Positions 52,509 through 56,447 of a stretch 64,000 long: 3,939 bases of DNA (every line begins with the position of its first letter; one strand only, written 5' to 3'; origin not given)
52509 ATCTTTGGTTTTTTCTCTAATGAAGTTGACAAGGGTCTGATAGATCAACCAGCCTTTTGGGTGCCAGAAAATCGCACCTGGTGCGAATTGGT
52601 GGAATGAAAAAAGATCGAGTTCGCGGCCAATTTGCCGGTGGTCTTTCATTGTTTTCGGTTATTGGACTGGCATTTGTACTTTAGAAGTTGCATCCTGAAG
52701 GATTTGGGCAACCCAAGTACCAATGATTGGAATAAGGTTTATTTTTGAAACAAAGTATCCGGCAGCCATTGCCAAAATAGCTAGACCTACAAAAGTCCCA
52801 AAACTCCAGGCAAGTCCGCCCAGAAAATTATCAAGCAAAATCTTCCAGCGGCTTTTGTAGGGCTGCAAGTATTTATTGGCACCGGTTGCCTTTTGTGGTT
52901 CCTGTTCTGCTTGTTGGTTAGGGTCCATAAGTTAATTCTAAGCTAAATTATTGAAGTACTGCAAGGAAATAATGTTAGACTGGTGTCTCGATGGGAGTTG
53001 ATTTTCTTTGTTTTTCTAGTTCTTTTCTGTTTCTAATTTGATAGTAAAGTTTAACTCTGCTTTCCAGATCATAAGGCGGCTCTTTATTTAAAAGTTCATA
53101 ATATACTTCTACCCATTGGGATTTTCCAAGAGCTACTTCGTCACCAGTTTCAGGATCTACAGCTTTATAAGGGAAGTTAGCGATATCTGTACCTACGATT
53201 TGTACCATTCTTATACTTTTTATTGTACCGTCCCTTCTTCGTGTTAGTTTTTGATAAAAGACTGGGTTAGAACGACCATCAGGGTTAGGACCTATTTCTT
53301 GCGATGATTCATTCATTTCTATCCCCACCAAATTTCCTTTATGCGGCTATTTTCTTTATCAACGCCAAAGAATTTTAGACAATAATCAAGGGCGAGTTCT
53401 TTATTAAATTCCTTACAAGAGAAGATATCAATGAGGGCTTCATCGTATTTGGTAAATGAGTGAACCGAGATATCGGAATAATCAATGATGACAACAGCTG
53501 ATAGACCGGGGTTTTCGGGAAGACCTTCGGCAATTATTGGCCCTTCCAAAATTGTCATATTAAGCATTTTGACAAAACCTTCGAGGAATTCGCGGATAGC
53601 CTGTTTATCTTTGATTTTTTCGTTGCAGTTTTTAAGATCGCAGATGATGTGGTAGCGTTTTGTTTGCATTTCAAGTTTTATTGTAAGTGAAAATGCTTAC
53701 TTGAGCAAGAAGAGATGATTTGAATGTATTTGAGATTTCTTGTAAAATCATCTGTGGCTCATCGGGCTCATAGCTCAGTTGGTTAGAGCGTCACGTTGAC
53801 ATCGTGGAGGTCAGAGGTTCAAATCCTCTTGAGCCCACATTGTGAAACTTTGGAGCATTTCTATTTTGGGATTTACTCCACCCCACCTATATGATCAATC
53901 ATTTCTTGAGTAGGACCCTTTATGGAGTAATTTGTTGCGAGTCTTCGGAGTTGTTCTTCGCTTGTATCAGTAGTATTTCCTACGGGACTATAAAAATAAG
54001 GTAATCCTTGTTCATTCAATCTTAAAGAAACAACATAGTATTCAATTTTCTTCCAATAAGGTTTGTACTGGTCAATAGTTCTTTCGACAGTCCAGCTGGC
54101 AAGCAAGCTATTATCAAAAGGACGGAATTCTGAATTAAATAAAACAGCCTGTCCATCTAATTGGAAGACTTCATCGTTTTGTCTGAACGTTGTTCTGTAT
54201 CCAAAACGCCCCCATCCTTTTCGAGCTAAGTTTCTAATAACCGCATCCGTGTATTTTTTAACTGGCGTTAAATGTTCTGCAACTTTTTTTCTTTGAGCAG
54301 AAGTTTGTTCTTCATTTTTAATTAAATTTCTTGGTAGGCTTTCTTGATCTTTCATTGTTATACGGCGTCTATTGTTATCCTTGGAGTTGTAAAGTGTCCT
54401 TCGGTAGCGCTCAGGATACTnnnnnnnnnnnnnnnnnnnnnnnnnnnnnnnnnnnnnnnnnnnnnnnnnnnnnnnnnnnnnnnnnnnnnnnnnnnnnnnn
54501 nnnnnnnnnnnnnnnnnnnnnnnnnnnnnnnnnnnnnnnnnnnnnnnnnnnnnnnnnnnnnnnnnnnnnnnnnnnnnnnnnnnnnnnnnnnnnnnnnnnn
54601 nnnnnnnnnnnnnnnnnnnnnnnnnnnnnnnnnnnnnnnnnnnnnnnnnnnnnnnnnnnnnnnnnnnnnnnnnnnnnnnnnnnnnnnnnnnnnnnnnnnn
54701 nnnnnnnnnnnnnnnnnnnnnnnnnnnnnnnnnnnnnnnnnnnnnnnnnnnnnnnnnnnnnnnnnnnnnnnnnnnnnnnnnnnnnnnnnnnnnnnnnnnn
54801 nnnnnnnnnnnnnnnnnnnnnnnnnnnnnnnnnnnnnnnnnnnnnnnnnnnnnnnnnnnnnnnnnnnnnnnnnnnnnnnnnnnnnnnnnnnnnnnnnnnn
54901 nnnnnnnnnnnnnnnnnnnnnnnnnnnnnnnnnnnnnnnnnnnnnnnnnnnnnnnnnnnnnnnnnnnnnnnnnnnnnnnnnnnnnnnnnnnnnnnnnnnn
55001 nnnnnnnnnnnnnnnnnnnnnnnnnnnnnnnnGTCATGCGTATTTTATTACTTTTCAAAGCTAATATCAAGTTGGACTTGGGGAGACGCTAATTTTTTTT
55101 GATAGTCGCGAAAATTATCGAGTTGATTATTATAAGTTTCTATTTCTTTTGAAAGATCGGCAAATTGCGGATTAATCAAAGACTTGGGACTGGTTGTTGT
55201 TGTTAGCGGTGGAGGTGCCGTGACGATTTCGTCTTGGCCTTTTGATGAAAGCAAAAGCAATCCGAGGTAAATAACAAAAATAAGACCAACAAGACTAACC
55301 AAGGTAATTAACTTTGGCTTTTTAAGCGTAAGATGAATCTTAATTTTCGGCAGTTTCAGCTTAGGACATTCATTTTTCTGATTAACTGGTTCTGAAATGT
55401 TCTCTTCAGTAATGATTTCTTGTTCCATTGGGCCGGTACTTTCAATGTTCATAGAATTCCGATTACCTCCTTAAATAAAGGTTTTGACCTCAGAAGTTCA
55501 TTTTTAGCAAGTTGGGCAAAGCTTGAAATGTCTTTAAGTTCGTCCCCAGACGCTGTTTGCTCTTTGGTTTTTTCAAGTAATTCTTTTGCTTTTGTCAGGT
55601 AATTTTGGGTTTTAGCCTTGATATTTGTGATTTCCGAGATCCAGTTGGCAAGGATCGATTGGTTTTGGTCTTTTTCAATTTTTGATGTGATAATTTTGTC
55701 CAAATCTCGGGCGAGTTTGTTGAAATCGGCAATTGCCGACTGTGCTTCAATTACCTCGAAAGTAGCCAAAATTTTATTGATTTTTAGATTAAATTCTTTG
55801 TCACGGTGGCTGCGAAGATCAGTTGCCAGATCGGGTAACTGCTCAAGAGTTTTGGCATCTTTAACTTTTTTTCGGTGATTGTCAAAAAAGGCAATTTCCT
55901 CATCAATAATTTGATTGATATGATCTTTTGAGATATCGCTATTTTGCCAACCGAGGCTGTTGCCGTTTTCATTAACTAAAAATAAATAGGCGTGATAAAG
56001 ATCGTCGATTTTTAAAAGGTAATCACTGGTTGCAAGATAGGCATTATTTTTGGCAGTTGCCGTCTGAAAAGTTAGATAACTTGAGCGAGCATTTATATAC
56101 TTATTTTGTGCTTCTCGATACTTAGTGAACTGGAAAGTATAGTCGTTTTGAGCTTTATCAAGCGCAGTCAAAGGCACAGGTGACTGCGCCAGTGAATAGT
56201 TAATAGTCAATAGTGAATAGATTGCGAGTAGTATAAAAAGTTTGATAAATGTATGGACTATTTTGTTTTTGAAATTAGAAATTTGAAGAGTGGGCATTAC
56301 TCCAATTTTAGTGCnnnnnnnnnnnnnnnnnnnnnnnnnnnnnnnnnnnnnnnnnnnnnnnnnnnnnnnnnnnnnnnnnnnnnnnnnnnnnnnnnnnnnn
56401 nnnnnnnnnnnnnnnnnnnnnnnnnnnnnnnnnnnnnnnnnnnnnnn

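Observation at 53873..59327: Seven-gene co-directional operon: HlyD-like adaptor, ABC ATPase, FtsX permease plus four uncharacterised envelope/coiled-coil proteins, adjacent to tRNA-Val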

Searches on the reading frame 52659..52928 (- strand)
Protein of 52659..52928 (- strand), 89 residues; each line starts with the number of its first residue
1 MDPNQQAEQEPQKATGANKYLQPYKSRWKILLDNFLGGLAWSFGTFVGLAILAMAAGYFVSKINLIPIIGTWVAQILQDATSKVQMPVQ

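Call 4: search_protein_families(library=pfam, proteins=[window:52659-52928:-], max_evalue=1)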
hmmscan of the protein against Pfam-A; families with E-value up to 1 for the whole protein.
window:52659-52928:- (89 aa): 3 families
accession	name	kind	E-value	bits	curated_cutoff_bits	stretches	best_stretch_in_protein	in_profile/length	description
PF18910.5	DUF5665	-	1.4e-13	51.1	27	1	26-78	1-53/56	Domain of unknown function (DUF5665)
PF06803.17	DUF1232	-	0.033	14.4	23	1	50-67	3-20/37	Protein of unknown function (DUF1232)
PF00690.31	Cation_ATPase_N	-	0.13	12.4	20.4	1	6-39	24-58/69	Cation transporter/ATPase, N-terminus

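Call 5: search_protein_families(library=ncbifam, proteins=[window:52659-52928:-], max_evalue=1)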
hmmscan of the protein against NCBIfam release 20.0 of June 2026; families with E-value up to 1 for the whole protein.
window:52659-52928:- (89 aa): 1 family
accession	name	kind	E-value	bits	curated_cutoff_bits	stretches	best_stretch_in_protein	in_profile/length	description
NF004427.0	PRK05771.1-1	equivalog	0.046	12.4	942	1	27-75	486-531/668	V-type ATP synthase subunit I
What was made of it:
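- On MacB-type (type VII) ABC exporter with HlyD-family adaptor (MacAB / YknXYZ / Spr0693-0695): None of the ten proteins from 52659 to 59327 scanned in calls 4 and 5 is a TolC/OEP protein.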

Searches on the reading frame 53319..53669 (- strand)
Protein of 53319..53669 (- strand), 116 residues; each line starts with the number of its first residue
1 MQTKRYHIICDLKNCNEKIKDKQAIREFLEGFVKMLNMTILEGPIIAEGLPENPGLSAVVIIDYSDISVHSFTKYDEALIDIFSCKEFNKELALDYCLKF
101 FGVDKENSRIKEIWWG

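Call 4: search_protein_families(library=pfam, proteins=[window:53319-53669:-], max_evalue=1)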
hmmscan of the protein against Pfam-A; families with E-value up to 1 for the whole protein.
window:53319-53669:- (116 aa): 2 families
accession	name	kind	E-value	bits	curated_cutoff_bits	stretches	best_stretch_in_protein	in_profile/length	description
PF02675.21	AdoMet_dc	-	1.4e-19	70.8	25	1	7-107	1-100/107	S-adenosylmethionine decarboxylase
PF21155.3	VpsT-like_REC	-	0.1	13.2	27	1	43-77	31-64/124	VpsT-like, receiver domain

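Call 5: search_protein_families(library=ncbifam, proteins=[window:53319-53669:-], max_evalue=1)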
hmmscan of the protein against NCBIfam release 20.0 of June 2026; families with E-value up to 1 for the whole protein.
window:53319-53669:- (116 aa): 2 families
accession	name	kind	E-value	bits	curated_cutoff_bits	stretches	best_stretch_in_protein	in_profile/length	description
TIGR03330.1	SAM_DCase_Bsu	equivalog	6.3e-14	52.3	75.65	1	6-105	5-103/112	adenosylmethionine decarboxylase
TIGR04301.1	ODC_inducible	exception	0.066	11.4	1310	1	17-79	624-688/719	ornithine decarboxylase SpeF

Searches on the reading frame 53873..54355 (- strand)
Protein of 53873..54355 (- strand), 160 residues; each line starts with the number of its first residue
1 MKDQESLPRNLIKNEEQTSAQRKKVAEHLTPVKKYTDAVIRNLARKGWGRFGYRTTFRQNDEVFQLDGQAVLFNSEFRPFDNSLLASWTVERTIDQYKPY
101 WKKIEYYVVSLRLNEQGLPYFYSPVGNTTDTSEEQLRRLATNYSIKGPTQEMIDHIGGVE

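Call 4: search_protein_families(library=pfam, proteins=[window:53873-54355:-], max_evalue=1)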
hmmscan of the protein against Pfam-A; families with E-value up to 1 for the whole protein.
window:53873-54355:- (160 aa): 1 family
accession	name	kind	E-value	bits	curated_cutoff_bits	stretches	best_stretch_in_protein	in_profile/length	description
PF20103.6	DUF6493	-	0.099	12.2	25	1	16-103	25-106/317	Domain of unknown function (DUF6493)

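Call 5: search_protein_families(library=ncbifam, proteins=[window:53873-54355:-], max_evalue=1)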
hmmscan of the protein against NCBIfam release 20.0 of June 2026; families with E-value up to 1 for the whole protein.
window:53873-54355:- (160 aa): 2 families
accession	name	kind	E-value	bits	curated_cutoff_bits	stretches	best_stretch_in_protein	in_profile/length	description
NF047687.1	LIC10173_fam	subfamily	0.014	15.1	230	1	4-59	47-102/198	LIC10173 family protein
NF009126.0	PRK12479.1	equivalog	0.11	11.6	518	1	32-107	82-157/299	branched-chain-amino-acid transaminase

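Call 22: find_homologous_proteins(query=window:53873-54355:-)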
Query window:53873-54355:- (160 aa): 2 proteins with E <= 0.001 among 20 candidates.
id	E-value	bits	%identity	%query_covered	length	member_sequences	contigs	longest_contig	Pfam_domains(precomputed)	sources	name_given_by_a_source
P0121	2.1e-101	354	99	100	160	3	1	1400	-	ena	-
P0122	9.2e-54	200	88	66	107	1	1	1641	-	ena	-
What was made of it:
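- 53873..54355 (-): P7 (160 aa): strain-level ORFan in the variable slot between P6 and tRNA-Val. It is not part of any conserved module. Call 22 (only 2 near-identical hits in 5.8 billion proteins).
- P7 is an ORFan (call 22).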

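Call 50: search_protein_families(library=phrogs, proteins=[window:53873-54355:-], max_evalue=0.1)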
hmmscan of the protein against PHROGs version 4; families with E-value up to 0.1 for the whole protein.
window:53873-54355:- (160 aa): 0 families

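Call 51: search_protein_families(library=padloc, proteins=[window:53873-54355:-], max_evalue=0.01)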
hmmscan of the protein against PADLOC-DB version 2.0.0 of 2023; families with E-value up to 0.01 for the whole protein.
window:53873-54355:- (160 aa): 0 families

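Call 54: find_encoding_contigs(protein=P0122, flank=3000, max_places=3)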
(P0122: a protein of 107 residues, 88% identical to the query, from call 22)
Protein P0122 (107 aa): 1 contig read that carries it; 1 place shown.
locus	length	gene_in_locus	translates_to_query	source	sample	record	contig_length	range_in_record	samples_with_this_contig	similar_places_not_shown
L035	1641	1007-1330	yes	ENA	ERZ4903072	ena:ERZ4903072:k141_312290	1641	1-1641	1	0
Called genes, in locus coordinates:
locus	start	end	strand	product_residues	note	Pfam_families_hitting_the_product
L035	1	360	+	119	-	?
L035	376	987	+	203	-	-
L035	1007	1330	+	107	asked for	-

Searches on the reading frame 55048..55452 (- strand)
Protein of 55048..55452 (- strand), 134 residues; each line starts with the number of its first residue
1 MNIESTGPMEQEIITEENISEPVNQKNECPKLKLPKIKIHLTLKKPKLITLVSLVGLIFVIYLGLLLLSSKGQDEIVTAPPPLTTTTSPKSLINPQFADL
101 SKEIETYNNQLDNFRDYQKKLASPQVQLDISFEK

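Call 4: search_protein_families(library=pfam, proteins=[window:55048-55452:-], max_evalue=1)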
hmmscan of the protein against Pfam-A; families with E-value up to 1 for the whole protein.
window:55048-55452:- (134 aa): 0 families

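Call 5: search_protein_families(library=ncbifam, proteins=[window:55048-55452:-], max_evalue=1)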
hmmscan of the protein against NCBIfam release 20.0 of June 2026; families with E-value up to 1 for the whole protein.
window:55048-55452:- (134 aa): 0 families

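Call 50: search_protein_families(library=phrogs, proteins=[window:55048-55452:-], max_evalue=0.1)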
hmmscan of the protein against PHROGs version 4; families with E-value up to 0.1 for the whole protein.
window:55048-55452:- (134 aa): 1 family
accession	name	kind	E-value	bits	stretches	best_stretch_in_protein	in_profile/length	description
phrog_27503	-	unknown function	0.037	15.2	1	19-70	84-134/138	-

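Call 51: search_protein_families(library=padloc, proteins=[window:55048-55452:-], max_evalue=0.01)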
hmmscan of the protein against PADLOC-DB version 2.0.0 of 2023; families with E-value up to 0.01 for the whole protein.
window:55048-55452:- (134 aa): 0 families

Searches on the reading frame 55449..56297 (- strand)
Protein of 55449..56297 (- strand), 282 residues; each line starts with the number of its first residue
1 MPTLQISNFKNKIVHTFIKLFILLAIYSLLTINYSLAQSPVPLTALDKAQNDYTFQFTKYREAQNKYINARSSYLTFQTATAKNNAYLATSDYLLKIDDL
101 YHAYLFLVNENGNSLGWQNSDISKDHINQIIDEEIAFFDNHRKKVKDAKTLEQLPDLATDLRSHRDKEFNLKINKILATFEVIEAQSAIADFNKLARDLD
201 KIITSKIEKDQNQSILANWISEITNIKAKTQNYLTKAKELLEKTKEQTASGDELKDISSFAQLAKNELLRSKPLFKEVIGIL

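Call 4: search_protein_families(library=pfam, proteins=[window:55449-56297:-], max_evalue=1)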
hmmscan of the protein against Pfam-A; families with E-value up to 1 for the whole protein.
window:55449-56297:- (282 aa): 1 family
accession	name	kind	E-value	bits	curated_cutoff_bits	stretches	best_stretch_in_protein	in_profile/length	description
PF09058.15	L27_1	-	0.12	12.7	29.7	1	148-180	4-36/59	L27_1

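Call 5: search_protein_families(library=ncbifam, proteins=[window:55449-56297:-], max_evalue=1)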
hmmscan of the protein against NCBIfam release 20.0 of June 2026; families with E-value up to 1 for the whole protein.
window:55449-56297:- (282 aa): 1 family
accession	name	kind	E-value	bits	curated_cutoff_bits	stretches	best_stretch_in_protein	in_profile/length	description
TIGR02338.1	gimC_beta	equivalog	0.0027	17.7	73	1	184-270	4-88/110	prefoldin subunit beta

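Call 23: find_homologous_proteins(query=window:55449-56297:-)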
Query window:55449-56297:- (282 aa): 27 proteins with E <= 0.001 among 1334 candidates.
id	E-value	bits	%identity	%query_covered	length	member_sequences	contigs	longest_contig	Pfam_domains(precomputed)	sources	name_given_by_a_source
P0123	1.5e-174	597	100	100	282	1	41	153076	-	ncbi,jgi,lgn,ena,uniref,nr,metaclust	ncbi:hypothetical protein A2W45_00190 [Candidatus Curtissbacteria bacterium RIFCSPHIGHO2_12_41_11]|u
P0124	6.8e-174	595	100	100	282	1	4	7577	-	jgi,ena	-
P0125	1.1e-173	594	100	100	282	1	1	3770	-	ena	-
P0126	1.6e-173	593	99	100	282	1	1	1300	-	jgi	-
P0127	2.1e-171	586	98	100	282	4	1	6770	-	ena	-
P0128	1.2e-167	574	96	100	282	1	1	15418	-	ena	-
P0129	2.5e-160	550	93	100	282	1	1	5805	-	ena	-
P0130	1.5e-146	505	84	100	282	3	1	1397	-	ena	-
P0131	2.8e-141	488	89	93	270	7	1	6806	-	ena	-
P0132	1.6e-130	452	85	91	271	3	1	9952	-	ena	-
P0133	3.5e-129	448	82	93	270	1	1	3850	-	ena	-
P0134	1.4e-121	423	92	76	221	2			-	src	-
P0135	3.5e-115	402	74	93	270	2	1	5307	-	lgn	-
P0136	2.8e-106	373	69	93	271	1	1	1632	-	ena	-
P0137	7.8e-85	303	56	95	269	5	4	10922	-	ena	-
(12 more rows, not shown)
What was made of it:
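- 55449..56297 (-): P4 (282 aa): signal peptide with a conserved S-L-A|Q-S-P cleavage-like site, followed by a six-helix all-alpha domain. Found only in Curtissbacteria. Call 23 (27 homologues).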

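Call 32: predict_structure(alignment_id=A2)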
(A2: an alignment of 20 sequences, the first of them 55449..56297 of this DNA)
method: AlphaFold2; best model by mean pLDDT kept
length: 282 residues; sequences in the alignment: 20
mean_pLDDT: 87.1   pTM: 0.76
mean pLDDT of the five models: 87.1, 86.0, 85.3, 84.5, 84.0
residues with pLDDT >= 90: 186; 70-90: 56; 50-70: 26; < 50: 14
segments of 3 or more residues with pLDDT < 50: 1-6, 33-39
pLDDT, mean of each block of 10 residues (from residue 1): 41 64 67 48 85 96 96 94 97 98 97 90 90 97 97 96 96 97 95 89 73 76 94 97 93 97 95 86 75
secondary structure, 60 per line:
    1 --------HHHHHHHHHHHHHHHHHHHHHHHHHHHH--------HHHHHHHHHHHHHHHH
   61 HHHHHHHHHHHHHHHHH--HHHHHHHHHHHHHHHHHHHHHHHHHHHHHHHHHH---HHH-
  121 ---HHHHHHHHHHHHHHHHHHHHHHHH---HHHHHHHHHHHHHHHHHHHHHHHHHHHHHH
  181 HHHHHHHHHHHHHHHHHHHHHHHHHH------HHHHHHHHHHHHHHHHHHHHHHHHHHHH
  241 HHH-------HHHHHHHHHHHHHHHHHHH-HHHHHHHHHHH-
elements in order: H9-36 H45-77 H80-113 H124-147 H151-206 H213-243 H251-269 H271-281
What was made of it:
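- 55449..56297 (-): Call 32 (AF2 pLDDT 87, pTM 0.76, all helical).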

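Call 39: fold_search(model_id=the predicted structure, library=pdb)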
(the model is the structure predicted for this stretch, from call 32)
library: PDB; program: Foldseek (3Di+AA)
matches with E <= 10: 383; with E <= 0.001: 0
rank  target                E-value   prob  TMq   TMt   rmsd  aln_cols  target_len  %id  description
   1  6cmo_R                1.3e-01  0.57  0.26  0.23  23.1       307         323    9  Rhodopsin-Gi complex (released 2018-06-20)
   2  8ub3_4                2.3e-01  0.54  0.25  0.29  28.7       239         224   11  DpHF7 filament (released 2024-04-10)
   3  4wpc_B                2.7e-01  0.25  0.21  0.21  24.8       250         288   13  Crystal structure of Rgd1p F-BAR domain in complex with inositol phosphate (released 2014-12-24)
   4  7xp6_R                3.7e-01  0.44  0.28  0.28  14.1       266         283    8  Cryo-EM structure of a class T GPCR in active state (released 2022-10-12)
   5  9k6l_R                3.7e-01  0.28  0.22  0.22  17.2       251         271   12  Cryo-EM structure of GPCR16-Gi2 complex (released 2025-04-02)
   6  8oyy_A                3.9e-01  0.30  0.21  0.25  17.6       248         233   12  De novo designed soluble GPCR-like fold GLF_32 (released 2023-10-18)
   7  8tf5                  4.1e-01  0.66  0.36  0.30  15.9       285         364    8  Crystal structure of orphan G protein-coupled receptor 6, pseudoapo form (released 2024-12-04)
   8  2yfb_A                4.3e-01  0.12  0.14  0.16  22.9       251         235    8  X-ray structure of McpS ligand binding domain in complex with succinate (released 2012-04-18)
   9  8oyy_B                4.8e-01  0.33  0.23  0.27  17.2       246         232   13  De novo designed soluble GPCR-like fold GLF_32 (released 2023-10-18)
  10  7t6u_R                5.0e-01  0.33  0.28  0.27  15.9       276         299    8  Structure of the human FPR2-Gi complex with CGEN-855A (released 2022-03-30)
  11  4wpc_A                5.6e-01  0.30  0.26  0.26  23.1       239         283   12  Crystal structure of Rgd1p F-BAR domain in complex with inositol phosphate (released 2014-12-24)
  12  4nqi_C                5.9e-01  0.18  0.18  0.22  21.4       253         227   15  Structure of the N-terminal I-BAR domain (1-259) of D.Discoideum IBARa (released 2014-02-05)
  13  3qwe                  6.5e-01  0.21  0.22  0.24  27.0       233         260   12  Crystal structure of the N-terminal domain of the GEM interacting protein (released 2011-03-23)
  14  4jio_A                6.5e-01  0.10  0.18  0.17  27.5       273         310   12  Bro1 V domain and ubiquitin (released 2013-06-19)
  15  9vua_A                6.9e-01  0.12  0.18  0.16  29.8       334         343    9  channel A complex with 1 (released 2026-03-11)
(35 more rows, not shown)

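Call 49: search_solved_structures(query=A2, max_evalue=10)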
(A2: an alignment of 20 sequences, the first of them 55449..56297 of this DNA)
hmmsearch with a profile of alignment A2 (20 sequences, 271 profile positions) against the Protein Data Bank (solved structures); distinct sequences matched with E-value up to 10: 4.
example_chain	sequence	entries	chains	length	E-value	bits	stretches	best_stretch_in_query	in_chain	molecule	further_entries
4zry_B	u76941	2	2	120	0.0083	18.8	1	179-261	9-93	Keratin, type II cytoskeletal 1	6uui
3hz8_A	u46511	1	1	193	0.44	13.2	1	150-227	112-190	Thiol:disulfide interchange protein DsbA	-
9ugr_A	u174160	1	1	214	0.7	12.5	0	113-170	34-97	Syn-F4-Link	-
8h7c_A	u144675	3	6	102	1.6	11.3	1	113-170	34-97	De novo ferric enterobactin esterase Syn-F4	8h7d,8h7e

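Call 50: search_protein_families(library=phrogs, proteins=[window:55449-56297:-], max_evalue=0.1)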
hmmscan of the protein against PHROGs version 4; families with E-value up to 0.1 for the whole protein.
window:55449-56297:- (282 aa): 1 family
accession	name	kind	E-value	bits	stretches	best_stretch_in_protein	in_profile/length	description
phrog_36209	-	lysis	0.011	16.8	1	204-258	44-100/162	holin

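Call 51: search_protein_families(library=padloc, proteins=[window:55449-56297:-], max_evalue=0.01)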
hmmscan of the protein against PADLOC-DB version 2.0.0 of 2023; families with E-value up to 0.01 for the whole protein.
window:55449-56297:- (282 aa): 1 family
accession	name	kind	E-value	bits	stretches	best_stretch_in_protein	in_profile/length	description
PDLC01878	CARF3--CARF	-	0.001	16.8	1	170-221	55-106/268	-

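Call 85: search_protein_families(library=pfam, alignment_id=A2, max_evalue=0.1)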
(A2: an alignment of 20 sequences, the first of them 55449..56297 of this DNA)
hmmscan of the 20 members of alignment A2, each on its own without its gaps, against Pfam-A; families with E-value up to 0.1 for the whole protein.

A. member 1, window:55449-56297:- (282 aa): 0 families

B. families by the number of members that match (of 20 scanned): 13 families
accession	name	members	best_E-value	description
PF09058.15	L27_1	2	0.031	L27_1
PF06460.18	CoV_Methyltr_2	2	0.066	Coronavirus 2'-O-methyltransferase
PF08564.16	CDC37_C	1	0.0023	Cdc37 C terminal domain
PF17917.7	RT_RNaseH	1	0.0057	RNase H-like domain found in reverse transcriptase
PF22715.1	SNaCT9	1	0.0069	Short NACHT-associated C-Terminal domain, family 9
PF18829.7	Importin_rep_6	1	0.012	Importin repeat 6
PF09286.16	Pro-kuma_activ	1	0.015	Pro-kumamolisin, activation domain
PF06018.20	CodY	1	0.028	CodY GAF-like domain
PF14333.11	DUF4389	1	0.028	Domain of unknown function (DUF4389)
PF12205.13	GIT1_C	1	0.03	G protein-coupled receptor kinase-interacting protein 1 C term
PF13925.11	Katanin_con80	1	0.037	con80 domain of Katanin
PF02764.19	Diphtheria_T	1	0.071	Diphtheria toxin, T domain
PF17001.10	T3SS_basalb_I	1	0.077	Type III secretion basal body protein I, YscI, HrpB, PscI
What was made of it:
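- On FtsEX plus coiled-coil hydrolase activator: P4 has no domain hit in 20 homologues (call 85).
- P4 has no hydrolase or LytM-type domain (calls 4, 85).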
